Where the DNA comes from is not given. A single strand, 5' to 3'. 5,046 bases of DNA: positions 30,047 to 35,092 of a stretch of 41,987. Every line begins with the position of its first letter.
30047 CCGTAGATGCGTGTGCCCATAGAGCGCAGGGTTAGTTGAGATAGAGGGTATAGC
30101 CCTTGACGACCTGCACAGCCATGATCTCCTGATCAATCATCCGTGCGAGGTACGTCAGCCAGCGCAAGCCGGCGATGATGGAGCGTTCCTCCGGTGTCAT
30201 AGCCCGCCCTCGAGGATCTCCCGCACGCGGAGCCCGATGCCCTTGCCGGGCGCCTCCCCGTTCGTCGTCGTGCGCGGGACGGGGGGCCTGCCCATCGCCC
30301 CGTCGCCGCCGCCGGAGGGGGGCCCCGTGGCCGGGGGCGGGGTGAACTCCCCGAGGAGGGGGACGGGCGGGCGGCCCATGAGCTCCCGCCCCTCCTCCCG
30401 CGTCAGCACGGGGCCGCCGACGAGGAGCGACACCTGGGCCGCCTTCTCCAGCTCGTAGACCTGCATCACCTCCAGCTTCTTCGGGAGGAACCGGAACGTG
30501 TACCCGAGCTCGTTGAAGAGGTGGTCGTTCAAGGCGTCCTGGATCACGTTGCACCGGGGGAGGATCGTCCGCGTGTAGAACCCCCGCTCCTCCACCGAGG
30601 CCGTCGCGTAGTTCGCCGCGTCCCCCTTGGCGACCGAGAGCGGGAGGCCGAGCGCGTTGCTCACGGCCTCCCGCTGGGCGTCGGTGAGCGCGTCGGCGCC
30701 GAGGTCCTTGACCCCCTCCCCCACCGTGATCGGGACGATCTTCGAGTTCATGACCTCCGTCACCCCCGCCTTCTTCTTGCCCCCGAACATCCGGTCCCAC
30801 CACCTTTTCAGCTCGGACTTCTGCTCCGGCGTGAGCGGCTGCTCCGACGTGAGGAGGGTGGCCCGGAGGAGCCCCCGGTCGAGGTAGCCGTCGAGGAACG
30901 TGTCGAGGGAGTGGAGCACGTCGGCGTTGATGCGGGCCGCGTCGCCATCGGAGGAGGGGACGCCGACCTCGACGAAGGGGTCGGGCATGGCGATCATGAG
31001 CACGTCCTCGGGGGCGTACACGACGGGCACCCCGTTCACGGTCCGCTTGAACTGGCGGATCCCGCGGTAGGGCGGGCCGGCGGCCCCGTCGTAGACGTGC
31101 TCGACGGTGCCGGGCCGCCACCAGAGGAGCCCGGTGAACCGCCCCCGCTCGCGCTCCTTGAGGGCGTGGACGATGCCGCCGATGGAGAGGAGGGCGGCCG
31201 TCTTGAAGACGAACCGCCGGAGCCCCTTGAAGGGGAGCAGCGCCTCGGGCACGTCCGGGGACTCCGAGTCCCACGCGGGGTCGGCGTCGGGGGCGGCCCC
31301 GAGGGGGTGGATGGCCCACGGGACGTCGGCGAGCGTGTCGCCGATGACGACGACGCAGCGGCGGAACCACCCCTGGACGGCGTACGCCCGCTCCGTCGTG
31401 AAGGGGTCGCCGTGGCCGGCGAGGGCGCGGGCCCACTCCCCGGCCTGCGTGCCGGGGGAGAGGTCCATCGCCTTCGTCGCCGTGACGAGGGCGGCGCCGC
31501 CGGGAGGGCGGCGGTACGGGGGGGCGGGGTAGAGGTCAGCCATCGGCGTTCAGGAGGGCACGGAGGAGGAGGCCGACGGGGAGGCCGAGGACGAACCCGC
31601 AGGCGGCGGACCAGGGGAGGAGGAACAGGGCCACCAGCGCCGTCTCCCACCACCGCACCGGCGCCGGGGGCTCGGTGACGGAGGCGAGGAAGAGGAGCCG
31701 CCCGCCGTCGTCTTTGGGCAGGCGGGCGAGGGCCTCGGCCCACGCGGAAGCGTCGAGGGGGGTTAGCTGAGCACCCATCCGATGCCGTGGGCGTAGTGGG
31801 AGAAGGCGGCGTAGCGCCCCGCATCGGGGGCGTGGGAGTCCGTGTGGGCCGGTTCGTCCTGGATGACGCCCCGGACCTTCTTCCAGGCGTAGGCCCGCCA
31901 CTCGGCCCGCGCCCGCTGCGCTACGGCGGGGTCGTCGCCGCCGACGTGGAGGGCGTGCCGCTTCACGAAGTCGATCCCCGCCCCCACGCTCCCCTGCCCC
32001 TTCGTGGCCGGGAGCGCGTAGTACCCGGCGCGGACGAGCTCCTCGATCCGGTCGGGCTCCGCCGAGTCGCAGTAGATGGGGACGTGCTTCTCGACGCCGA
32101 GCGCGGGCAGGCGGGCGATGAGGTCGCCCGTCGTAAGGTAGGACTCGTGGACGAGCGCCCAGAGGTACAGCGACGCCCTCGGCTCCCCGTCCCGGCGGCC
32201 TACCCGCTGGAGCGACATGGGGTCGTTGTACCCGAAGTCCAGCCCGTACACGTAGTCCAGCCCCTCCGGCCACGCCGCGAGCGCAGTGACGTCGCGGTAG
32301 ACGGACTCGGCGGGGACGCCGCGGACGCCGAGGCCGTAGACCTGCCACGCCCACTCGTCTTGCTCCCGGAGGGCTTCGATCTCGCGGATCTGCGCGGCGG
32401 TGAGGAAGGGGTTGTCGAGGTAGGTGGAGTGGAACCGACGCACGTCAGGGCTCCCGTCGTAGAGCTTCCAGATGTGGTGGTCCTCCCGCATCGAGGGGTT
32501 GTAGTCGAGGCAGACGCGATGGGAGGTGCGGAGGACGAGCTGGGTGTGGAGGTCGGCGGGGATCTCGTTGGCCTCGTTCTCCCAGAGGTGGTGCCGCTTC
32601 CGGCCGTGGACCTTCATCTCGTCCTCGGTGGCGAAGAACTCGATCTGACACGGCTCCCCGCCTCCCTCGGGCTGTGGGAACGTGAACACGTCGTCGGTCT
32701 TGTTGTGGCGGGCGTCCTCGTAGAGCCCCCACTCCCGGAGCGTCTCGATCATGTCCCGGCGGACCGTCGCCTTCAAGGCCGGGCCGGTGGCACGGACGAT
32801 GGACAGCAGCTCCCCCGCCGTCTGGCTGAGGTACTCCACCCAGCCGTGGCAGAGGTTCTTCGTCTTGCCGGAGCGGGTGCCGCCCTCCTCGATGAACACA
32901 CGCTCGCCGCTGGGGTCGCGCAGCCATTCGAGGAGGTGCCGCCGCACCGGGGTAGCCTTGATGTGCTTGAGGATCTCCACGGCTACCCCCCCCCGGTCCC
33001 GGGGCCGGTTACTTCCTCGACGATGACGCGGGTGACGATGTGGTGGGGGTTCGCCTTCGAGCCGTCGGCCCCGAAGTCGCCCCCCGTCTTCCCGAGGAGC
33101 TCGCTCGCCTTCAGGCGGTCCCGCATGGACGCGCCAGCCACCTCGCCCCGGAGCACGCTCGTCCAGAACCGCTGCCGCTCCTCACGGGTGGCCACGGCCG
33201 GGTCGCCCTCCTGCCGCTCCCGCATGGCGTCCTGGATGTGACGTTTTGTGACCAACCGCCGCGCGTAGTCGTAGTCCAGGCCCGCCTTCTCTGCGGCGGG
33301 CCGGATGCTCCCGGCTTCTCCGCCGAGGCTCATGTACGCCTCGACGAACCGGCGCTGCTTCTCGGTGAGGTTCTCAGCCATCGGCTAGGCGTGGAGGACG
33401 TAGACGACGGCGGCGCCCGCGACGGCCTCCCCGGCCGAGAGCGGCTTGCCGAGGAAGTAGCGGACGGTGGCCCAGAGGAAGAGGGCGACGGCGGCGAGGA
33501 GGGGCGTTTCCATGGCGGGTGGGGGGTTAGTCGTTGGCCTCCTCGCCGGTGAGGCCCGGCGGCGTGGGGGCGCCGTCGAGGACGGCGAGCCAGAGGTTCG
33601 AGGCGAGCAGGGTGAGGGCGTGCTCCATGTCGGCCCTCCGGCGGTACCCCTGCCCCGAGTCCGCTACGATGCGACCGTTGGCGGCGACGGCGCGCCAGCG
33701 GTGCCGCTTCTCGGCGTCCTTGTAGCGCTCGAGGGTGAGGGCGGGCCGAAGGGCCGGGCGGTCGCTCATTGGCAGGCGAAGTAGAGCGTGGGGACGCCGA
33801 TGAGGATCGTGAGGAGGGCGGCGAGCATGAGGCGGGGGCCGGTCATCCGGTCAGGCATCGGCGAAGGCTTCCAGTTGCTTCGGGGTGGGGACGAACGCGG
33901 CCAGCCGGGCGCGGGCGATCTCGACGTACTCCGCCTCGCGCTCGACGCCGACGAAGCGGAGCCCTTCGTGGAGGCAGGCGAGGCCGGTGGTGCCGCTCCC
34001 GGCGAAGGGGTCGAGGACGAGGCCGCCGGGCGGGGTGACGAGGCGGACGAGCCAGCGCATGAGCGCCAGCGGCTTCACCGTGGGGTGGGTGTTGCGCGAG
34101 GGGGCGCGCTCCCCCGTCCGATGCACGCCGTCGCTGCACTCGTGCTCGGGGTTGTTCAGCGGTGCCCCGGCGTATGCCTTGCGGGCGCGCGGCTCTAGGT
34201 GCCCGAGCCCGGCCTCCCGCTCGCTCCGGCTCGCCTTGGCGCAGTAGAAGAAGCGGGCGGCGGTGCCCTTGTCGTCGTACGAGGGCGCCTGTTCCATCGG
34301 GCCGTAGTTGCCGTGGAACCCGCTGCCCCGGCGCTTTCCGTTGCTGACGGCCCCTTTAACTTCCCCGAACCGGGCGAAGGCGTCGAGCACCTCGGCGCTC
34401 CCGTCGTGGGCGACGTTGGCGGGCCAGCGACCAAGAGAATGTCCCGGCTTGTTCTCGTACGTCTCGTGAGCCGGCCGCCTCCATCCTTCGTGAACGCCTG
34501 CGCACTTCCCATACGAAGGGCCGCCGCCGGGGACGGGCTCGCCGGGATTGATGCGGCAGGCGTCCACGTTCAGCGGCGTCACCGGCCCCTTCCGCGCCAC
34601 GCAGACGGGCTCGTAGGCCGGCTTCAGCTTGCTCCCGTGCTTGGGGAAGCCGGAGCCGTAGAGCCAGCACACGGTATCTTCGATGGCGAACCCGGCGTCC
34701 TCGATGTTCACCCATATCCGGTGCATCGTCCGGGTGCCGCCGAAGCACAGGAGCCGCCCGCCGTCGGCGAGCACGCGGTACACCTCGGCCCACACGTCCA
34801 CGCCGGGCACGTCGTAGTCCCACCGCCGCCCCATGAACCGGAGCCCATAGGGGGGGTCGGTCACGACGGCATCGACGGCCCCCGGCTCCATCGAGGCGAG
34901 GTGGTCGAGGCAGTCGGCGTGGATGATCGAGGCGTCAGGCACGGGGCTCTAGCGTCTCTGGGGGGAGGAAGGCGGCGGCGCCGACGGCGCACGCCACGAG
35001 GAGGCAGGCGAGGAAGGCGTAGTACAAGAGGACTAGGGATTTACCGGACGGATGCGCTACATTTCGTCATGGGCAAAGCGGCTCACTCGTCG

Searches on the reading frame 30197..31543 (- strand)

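Call 65: search_protein_families(library=phrogs, proteins=[window:30197-31543:-], max_evalue=0.00001)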
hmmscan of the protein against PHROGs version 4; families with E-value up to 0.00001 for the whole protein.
window:30197-31543:- (448 aa): 2 families
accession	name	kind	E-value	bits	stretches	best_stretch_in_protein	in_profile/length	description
phrog_2662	-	head and packaging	5.3e-29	102.3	1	49-405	59-419/717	portal protein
phrog_12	-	head and packaging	8.6e-24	85.5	1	119-403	151-428/646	portal protein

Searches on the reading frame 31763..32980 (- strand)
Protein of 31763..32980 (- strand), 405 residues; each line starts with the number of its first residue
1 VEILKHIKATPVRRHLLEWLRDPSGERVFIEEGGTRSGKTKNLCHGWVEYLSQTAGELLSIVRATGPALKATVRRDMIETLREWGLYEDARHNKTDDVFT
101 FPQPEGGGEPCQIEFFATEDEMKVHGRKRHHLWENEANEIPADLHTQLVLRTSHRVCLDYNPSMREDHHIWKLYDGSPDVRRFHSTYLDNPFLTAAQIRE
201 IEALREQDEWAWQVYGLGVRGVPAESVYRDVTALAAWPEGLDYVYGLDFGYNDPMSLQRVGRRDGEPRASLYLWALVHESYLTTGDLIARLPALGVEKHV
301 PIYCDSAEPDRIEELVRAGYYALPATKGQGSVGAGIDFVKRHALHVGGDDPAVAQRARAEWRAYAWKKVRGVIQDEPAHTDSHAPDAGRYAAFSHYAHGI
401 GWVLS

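Call 65: search_protein_families(library=phrogs, proteins=[window:31763-32980:-], max_evalue=0.00001)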
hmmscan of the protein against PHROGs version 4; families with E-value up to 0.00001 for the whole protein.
window:31763-32980:- (405 aa): 5 families
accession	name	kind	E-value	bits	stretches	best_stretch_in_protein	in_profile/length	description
phrog_2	-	head and packaging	8.2e-30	105.2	1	8-396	263-593/807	terminase large subunit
phrog_6672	-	head and packaging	4.2e-17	63.1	1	271-391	7-125/145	terminase large subunit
phrog_5653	-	head and packaging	1.5e-11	45.4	1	237-397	26-182/199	terminase large subunit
phrog_3717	-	head and packaging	5.8e-11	43.3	1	29-252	26-261/277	terminase large subunit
phrog_22023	-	unknown function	1.1e-08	36.4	1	156-266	25-139/153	-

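Call 92: search_dna_similar(query=window:31763-32980:-, collection=phages, mode=protein, max_rows=12)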
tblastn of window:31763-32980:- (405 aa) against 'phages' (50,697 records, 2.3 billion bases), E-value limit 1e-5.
Records with a match: 539; places in all: 543; records where one place covers at least 80% of the query: 396.
Best place of each record, by identity: <60% 539.
By first word of the organism name: Bacteroides 97; Staphylococcus 84; Flavobacterium 75; Clostridium 44; Phocaeicola 24; Enterococcus 21; Streptococcus 20; Riemerella 19; Polaribacter 17; Listeria 16; and 29 more.
By host as written in the record: - 35; Clostridium sporogenes ATCC-15579 30; Flavobacterium sp. LMO9 27; Staphylococcus aureus 25; Flavobacterium sp. LMO6 19; Flavobacterium psychrophilum 950106-1/1 13; Staphylococcus pseudintermedius 13; Brevibacillus laterosporus 11; and 186 more.
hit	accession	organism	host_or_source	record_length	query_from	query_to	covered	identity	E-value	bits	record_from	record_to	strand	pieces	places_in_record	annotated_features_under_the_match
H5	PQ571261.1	Bacteroides phage BF1-4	Bacteroides fragilis BL19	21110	7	392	95%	34.3%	2e-44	171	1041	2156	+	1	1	terminase large subunit | terminase small subunit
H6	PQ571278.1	Bacteroides phage BT2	Bacteroides thetaiotaomicron BG12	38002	7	392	95%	34.3%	2e-44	171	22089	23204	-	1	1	terminase large subunit | terminase small subunit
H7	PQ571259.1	Bacteroides phage BF1-2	Bacteroides fragilis BL19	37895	7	392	95%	34.3%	3e-44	170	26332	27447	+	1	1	terminase large subunit | terminase small subunit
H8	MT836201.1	Bacteriophage sp.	human fecal samples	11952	7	392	95%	34.2%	9e-39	154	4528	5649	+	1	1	record has no annotation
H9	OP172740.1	Phocaeicola phage BV200P1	Phocaeicola vulgatus DA200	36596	7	392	95%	33.5%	1e-40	159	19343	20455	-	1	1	terminase large subunit | hypothetical protein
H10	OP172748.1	Phocaeicola phage BV741P1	Phocaeicola vulgatus DA741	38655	7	392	95%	33.5%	2e-40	159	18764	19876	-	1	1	terminase large subunit | hypothetical protein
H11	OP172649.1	Bacteroides phage BC679P3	Bacteroides caccae DA679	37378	7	392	95%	33.4%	1e-43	168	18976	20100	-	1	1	terminase large subunit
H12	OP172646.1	Bacteroides phage BC669P3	Bacteroides caccae DA669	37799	7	392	95%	33.4%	1e-43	168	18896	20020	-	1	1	terminase large subunit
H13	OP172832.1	Parabacteroides phage PM682P6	Parabacteroides merdae DA682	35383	5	392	96%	33.2%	3e-40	158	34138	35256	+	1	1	terminase large subunit | hypothetical protein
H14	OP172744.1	Phocaeicola phage BV674P5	Phocaeicola vulgatus DA674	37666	7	392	95%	33.2%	2e-40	159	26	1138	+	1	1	terminase large subunit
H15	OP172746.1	Phocaeicola phage BV737P3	Phocaeicola vulgatus DA737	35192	7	392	95%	33.2%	3e-40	158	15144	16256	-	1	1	terminase large subunit | hypothetical protein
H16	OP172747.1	Phocaeicola phage BV739P1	Phocaeicola vulgatus DA739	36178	7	392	95%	33.2%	5e-40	157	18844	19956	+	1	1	terminase large subunit | hypothetical protein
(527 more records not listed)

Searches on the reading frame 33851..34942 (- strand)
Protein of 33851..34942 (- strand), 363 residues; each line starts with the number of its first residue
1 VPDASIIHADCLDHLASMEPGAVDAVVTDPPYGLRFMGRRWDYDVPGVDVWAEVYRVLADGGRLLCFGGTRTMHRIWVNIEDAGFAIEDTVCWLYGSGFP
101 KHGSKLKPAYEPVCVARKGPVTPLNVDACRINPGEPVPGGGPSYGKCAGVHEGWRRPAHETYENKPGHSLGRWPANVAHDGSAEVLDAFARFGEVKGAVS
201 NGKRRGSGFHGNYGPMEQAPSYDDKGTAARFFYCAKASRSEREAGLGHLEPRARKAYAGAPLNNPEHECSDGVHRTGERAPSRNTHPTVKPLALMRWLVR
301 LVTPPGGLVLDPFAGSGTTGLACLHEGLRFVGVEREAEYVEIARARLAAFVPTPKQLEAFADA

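Call 65: search_protein_families(library=phrogs, proteins=[window:33851-34942:-], max_evalue=0.00001)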
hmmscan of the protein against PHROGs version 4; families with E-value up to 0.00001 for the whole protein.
window:33851-34942:- (363 aa): 12 families
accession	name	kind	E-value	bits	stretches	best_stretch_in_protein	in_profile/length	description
phrog_67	-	other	3.5e-70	238.9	1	6-355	126-351/743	DNA methyltransferase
phrog_3008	-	other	1.3e-32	114.1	1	122-348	21-212/244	DNA methyltransferase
phrog_498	-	other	2.9e-22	80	1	19-352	219-425/633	DNA methyltransferase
phrog_8769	-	other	6e-21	75.1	1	295-347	1-53/71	methyltransferase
phrog_6025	-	other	1.5e-20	74.6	1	5-103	13-118/192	DNA methyltransferase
phrog_18293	-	other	2.5e-17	63.9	1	283-347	43-107/119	methyltransferase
phrog_23148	-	unknown function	1.8e-15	58.3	1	282-355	81-155/165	-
phrog_23085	-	unknown function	2.9e-10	40.9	1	284-347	42-105/138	-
phrog_6952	-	other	1.5e-09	38.9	1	285-342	113-170/181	DNA methyltransferase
phrog_12517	-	unknown function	2.6e-08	34.4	1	279-350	80-150/316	-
phrog_12862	-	unknown function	7.2e-08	33.4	1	6-68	5-65/149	-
phrog_18146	-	other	2e-06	28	0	303-334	66-98/452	DNA methyltransferase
